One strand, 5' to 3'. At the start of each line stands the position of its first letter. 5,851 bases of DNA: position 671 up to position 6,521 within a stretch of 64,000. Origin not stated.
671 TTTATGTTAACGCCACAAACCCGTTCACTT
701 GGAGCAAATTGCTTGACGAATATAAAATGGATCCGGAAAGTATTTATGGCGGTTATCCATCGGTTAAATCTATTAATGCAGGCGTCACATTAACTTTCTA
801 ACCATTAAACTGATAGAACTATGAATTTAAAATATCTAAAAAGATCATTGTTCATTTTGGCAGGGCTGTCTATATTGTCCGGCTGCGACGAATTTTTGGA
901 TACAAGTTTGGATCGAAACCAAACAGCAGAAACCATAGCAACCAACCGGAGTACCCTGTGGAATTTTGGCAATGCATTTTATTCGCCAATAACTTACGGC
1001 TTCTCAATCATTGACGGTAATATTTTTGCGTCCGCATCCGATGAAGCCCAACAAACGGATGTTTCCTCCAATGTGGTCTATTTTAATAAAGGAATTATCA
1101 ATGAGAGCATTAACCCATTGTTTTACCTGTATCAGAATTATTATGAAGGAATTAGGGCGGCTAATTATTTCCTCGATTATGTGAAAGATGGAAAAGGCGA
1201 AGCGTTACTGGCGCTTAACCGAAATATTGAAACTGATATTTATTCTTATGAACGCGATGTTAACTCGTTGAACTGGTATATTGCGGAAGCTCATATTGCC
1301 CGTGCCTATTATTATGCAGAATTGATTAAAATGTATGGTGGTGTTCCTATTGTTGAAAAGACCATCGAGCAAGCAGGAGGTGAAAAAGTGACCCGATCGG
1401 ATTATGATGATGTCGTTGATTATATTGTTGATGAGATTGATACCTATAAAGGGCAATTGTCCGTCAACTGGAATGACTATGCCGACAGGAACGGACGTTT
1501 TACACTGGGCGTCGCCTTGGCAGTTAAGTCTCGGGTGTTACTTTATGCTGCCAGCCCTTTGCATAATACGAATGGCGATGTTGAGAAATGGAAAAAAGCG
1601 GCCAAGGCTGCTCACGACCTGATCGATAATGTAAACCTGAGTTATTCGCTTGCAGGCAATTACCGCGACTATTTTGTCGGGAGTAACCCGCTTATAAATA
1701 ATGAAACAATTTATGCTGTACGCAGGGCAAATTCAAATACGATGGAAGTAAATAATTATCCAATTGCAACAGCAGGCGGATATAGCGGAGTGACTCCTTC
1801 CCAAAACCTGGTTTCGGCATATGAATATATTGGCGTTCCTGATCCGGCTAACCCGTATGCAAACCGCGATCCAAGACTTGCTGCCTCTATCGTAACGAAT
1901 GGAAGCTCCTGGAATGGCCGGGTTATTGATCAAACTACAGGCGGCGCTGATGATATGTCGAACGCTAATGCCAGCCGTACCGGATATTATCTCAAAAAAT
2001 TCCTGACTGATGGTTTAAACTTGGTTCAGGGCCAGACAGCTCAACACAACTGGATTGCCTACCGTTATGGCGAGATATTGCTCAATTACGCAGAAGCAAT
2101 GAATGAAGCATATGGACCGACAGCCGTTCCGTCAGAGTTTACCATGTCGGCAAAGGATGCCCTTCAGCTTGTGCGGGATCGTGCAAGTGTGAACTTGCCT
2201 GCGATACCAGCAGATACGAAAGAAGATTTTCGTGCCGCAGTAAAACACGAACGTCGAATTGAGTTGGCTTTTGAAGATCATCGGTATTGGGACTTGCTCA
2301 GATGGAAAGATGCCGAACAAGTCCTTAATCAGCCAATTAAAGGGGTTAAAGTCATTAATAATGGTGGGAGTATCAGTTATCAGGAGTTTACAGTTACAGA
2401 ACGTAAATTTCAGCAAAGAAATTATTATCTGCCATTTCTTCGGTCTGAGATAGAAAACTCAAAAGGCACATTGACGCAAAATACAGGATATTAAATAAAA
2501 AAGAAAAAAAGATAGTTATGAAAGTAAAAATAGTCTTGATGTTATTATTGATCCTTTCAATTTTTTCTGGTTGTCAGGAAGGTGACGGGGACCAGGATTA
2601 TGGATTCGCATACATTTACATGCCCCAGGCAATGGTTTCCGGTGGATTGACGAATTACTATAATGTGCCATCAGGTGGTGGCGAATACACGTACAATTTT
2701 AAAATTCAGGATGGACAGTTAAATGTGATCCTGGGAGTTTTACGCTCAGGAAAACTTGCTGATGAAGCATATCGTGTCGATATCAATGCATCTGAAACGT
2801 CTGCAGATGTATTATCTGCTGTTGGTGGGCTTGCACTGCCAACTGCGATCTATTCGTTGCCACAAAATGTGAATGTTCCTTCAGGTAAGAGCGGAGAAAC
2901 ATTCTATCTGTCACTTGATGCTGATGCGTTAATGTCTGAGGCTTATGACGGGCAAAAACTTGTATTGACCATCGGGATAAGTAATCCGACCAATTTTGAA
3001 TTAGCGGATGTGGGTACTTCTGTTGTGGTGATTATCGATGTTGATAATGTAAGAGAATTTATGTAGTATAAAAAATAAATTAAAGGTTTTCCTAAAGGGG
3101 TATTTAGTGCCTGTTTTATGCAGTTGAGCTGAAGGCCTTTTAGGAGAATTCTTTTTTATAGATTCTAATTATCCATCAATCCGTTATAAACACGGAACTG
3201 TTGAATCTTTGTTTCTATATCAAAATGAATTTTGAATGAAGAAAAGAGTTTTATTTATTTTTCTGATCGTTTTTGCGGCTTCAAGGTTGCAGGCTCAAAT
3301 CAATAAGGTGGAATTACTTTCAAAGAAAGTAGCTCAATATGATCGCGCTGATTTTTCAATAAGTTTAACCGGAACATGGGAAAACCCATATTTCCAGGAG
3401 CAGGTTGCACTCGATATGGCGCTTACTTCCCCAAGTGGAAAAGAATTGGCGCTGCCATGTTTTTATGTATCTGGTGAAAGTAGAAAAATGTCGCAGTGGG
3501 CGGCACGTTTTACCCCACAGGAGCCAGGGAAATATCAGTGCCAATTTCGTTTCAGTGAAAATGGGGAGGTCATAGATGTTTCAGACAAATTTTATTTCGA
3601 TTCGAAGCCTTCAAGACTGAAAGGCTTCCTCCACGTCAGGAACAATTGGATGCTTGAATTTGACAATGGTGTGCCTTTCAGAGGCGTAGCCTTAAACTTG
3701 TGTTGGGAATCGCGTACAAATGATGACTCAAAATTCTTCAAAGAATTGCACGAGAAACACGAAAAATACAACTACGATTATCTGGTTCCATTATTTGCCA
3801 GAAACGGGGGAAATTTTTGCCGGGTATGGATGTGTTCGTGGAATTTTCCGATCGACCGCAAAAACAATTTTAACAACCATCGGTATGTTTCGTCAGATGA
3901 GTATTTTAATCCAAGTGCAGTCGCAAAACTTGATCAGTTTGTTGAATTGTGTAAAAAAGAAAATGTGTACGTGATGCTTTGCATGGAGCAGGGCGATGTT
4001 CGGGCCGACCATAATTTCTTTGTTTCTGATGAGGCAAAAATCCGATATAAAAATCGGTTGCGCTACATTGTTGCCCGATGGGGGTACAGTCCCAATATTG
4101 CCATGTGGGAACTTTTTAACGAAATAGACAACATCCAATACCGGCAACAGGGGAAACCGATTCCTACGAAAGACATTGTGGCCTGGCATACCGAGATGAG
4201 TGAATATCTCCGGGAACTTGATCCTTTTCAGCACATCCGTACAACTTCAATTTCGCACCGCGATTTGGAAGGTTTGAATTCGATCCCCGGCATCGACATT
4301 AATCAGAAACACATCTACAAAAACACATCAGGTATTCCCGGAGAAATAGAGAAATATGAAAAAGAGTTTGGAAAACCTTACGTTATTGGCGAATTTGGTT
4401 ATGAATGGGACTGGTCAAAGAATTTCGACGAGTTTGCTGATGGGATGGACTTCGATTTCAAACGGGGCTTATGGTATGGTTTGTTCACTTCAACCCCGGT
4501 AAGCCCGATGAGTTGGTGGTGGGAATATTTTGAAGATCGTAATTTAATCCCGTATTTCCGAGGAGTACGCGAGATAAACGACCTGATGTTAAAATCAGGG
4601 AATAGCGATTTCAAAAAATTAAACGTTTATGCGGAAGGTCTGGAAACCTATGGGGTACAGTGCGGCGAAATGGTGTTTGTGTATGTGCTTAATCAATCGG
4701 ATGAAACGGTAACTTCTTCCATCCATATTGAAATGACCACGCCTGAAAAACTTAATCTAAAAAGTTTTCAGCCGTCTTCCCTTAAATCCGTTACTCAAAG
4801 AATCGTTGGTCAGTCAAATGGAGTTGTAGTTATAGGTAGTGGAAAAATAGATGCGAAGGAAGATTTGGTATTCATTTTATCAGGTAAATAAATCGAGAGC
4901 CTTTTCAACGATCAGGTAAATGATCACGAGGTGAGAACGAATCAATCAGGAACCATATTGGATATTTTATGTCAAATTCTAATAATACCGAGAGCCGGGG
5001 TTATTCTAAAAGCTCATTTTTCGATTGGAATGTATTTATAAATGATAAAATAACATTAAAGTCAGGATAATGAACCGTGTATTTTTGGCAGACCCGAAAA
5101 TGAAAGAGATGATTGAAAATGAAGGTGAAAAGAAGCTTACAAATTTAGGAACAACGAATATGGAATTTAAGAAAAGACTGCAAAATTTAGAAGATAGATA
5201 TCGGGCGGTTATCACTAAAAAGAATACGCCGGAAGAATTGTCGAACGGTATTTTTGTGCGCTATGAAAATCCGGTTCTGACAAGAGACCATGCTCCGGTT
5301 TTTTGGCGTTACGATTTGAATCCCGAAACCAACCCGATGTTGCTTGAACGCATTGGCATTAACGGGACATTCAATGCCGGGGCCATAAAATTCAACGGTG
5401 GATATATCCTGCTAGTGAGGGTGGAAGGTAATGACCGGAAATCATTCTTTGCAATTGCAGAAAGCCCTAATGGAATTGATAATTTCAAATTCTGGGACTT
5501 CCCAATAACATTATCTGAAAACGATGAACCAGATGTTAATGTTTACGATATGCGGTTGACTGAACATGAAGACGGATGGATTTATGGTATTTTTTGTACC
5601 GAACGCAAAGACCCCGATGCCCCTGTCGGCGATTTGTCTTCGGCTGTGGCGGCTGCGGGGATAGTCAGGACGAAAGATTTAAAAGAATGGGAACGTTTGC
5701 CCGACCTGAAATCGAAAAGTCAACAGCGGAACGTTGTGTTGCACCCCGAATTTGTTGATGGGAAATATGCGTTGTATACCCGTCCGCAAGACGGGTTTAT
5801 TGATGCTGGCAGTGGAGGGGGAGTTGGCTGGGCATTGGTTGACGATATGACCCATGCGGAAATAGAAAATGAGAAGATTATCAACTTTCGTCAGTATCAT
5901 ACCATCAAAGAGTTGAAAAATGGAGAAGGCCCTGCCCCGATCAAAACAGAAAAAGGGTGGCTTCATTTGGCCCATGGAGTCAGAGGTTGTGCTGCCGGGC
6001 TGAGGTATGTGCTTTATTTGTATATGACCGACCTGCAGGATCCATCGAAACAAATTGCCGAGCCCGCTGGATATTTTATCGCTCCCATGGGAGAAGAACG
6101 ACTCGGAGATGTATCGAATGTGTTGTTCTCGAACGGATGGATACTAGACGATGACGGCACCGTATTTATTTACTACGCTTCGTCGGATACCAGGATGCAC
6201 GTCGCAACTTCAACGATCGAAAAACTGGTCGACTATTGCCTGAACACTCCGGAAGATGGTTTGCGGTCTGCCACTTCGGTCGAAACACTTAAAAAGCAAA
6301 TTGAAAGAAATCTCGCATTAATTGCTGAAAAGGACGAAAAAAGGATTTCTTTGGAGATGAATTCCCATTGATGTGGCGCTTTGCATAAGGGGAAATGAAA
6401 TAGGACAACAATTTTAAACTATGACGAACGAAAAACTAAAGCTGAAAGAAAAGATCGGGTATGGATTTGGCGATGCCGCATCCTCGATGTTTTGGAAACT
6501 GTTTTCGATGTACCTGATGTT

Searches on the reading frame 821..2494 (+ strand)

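Call 57: search_protein_families(library=pfam, proteins=[window:821-2494:+], max_evalue=0.0001)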
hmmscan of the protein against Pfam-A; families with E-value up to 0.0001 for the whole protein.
window:821-2494:+ (557 aa): 2 families
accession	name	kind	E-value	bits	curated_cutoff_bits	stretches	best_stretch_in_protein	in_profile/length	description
PF07980.17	SusD_RagB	-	1.1e-49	170.2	23.1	1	303-557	16-297/297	SusD family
PF14322.12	SusD-like_3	-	8.9e-16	59.1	27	1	24-241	1-191/191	Starch-binding associating with outer membrane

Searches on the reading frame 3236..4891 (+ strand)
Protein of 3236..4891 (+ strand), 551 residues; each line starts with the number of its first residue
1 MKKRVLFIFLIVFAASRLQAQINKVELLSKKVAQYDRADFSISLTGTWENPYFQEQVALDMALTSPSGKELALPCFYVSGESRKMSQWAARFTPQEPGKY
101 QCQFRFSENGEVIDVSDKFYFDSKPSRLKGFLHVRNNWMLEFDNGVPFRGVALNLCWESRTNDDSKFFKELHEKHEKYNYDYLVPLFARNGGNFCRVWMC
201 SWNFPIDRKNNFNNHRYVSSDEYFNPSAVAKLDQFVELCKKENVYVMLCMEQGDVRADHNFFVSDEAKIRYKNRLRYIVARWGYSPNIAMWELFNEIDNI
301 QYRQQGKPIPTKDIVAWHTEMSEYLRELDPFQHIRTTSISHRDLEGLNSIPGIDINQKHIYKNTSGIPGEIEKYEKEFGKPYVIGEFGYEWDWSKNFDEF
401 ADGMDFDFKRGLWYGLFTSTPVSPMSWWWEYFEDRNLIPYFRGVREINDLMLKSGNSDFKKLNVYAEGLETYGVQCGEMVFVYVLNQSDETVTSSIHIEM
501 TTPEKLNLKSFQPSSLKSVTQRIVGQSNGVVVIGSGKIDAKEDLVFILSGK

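Call 57: search_protein_families(library=pfam, proteins=[window:3236-4891:+], max_evalue=0.0001)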
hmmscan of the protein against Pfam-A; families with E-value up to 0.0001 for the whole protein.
window:3236-4891:+ (551 aa): 2 families
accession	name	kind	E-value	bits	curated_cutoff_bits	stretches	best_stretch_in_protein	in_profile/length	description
PF16586.11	DUF5060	-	2.1e-09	37.9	27.2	1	31-103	1-66/70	Domain of unknown function (DUF5060)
PF00150.24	Cellulase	-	1.5e-07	31.7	23.5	1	176-388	19-237/272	Cellulase (glycosyl hydrolase family 5)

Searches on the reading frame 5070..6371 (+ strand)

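Call 57: search_protein_families(library=pfam, proteins=[window:5070-6371:+], max_evalue=0.0001)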
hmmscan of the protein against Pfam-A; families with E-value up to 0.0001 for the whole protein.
window:5070-6371:+ (433 aa): 1 family
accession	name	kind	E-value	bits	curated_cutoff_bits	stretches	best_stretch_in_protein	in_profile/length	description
PF04041.19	Glyco_hydro_130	-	5.4e-20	72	26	1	100-390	35-318/320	beta-1,4-mannooligosaccharide phosphorylase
